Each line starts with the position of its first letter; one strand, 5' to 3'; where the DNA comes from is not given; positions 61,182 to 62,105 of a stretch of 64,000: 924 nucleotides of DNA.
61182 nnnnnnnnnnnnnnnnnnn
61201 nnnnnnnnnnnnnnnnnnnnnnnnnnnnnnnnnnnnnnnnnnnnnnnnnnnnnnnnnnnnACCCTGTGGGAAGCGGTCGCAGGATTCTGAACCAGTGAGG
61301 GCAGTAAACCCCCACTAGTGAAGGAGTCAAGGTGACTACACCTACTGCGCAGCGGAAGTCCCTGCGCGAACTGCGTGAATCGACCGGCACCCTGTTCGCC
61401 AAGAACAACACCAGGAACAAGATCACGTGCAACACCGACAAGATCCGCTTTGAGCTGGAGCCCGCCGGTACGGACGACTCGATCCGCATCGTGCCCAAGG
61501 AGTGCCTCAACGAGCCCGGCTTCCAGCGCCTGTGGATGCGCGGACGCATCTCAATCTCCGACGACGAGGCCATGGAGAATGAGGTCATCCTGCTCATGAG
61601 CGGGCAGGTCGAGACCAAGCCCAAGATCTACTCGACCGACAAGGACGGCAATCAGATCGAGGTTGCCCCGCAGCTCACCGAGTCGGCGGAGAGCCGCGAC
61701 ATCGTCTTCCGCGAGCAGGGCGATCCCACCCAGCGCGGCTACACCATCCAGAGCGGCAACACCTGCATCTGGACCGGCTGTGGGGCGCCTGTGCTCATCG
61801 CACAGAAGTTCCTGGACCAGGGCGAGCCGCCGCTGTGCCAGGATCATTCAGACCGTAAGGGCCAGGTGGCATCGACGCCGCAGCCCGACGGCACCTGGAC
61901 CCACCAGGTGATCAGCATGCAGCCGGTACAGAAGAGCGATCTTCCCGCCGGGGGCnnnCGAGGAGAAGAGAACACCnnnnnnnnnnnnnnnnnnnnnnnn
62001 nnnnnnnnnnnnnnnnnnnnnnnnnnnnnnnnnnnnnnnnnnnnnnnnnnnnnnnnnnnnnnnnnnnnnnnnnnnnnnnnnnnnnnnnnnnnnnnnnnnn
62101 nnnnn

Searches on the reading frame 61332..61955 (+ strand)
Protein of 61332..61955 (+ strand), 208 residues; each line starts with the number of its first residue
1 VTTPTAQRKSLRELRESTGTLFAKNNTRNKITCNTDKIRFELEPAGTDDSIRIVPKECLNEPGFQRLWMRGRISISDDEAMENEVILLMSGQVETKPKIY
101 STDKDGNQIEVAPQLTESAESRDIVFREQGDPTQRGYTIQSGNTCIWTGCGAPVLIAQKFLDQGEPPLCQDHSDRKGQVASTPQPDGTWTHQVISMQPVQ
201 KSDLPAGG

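Call 64: search_protein_families(library=pfam, proteins=[window:61332-61955:+], max_evalue=0.01)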
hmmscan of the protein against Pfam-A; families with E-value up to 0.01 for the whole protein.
window:61332-61955:+ (208 aa): 1 family
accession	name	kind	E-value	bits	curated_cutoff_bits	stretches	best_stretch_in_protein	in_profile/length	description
PF24231.1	DUF7444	-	0.00055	20.3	27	1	38-99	17-77/90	Family of unknown function (DUF7444)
